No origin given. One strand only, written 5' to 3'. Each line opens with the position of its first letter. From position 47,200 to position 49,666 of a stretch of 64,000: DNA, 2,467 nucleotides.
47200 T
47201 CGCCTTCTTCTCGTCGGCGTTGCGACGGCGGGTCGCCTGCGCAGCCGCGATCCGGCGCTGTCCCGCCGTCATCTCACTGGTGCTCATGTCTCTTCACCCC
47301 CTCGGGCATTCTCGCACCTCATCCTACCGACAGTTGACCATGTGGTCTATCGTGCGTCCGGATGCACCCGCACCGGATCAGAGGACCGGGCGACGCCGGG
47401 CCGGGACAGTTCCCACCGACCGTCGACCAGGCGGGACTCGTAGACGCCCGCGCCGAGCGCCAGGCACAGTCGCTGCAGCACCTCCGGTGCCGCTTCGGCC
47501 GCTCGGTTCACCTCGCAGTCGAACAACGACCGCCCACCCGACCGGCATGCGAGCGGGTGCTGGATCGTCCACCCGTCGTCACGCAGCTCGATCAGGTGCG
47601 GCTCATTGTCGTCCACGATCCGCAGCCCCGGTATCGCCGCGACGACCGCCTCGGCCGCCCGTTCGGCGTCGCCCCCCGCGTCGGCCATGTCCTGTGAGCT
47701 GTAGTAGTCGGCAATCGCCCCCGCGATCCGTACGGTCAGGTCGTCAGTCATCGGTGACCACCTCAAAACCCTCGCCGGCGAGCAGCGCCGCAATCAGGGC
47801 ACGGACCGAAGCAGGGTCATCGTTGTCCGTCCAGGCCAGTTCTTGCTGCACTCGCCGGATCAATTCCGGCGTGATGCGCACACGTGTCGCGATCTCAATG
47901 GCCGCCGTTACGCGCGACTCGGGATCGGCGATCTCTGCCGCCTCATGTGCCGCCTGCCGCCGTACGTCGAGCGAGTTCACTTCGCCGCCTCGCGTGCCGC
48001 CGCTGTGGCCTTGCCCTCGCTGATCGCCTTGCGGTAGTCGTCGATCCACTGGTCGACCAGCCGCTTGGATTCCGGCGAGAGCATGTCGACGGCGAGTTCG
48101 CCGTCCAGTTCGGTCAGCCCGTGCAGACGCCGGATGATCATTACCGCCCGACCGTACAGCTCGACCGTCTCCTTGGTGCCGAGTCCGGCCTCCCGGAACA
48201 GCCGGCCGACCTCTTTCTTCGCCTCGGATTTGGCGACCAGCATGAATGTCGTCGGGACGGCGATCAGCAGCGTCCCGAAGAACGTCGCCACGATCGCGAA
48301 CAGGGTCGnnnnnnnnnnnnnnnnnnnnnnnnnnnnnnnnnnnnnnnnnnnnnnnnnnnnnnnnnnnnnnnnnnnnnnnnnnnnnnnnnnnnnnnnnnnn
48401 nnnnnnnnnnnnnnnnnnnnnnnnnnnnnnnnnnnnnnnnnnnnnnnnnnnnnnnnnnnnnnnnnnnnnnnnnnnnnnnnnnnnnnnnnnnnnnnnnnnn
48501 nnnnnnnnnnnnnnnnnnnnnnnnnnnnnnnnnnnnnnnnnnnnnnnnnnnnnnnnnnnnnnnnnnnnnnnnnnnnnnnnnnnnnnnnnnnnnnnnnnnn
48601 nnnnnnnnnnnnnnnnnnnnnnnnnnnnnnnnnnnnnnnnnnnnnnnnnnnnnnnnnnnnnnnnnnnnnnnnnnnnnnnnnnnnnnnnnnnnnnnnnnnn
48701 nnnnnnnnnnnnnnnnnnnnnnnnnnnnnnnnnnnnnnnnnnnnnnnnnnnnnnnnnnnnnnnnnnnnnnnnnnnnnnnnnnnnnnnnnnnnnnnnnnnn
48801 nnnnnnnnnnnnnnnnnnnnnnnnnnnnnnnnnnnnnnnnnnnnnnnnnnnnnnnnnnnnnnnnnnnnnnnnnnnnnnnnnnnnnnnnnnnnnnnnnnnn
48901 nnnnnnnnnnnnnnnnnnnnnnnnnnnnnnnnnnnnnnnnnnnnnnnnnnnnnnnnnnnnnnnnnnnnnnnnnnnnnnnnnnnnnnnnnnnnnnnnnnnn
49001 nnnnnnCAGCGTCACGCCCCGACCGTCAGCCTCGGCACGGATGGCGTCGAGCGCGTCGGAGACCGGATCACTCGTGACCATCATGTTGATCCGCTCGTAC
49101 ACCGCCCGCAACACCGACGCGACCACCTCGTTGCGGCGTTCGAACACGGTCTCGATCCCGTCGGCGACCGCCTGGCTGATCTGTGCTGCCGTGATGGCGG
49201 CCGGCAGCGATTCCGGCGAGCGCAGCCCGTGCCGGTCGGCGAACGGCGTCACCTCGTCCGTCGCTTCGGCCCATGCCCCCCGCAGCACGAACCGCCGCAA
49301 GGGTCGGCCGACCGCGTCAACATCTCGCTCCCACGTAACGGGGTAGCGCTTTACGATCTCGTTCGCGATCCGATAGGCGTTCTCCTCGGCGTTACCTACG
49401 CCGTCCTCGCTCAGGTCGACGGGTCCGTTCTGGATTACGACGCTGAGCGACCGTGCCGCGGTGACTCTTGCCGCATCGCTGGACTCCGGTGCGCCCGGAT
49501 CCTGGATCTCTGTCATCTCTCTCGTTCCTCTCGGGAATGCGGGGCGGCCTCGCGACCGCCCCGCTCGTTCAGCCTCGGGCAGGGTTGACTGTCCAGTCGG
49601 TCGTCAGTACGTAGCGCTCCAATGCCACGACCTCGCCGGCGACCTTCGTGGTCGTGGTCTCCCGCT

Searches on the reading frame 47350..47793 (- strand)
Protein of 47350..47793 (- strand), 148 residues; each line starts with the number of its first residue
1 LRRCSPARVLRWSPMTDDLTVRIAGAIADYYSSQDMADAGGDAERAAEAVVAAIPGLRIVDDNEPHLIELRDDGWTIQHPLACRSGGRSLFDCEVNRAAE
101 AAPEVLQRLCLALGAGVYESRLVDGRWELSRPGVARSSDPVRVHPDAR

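Call 74: search_protein_families(library=pfam, proteins=[window:47350-47793:-], max_evalue=0.01)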
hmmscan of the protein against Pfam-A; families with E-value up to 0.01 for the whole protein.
window:47350-47793:- (148 aa): 1 family
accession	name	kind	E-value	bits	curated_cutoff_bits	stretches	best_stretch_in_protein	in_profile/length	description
PF19563.4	DUF6085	-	1.3e-06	28.7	27.1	1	59-101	44-85/115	Family of unknown function (DUF6085)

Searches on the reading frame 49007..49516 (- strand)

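Call 74: search_protein_families(library=pfam, proteins=[window:49007-49516:-], max_evalue=0.01)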
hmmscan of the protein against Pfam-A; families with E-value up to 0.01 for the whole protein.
window:49007-49516:- (170 aa): 1 family
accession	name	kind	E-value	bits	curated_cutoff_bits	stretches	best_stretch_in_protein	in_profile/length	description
PF25230.1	DUF7846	-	0.0043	17.4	26.3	0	64-104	40-85/177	Domain of unknown function (DUF7846)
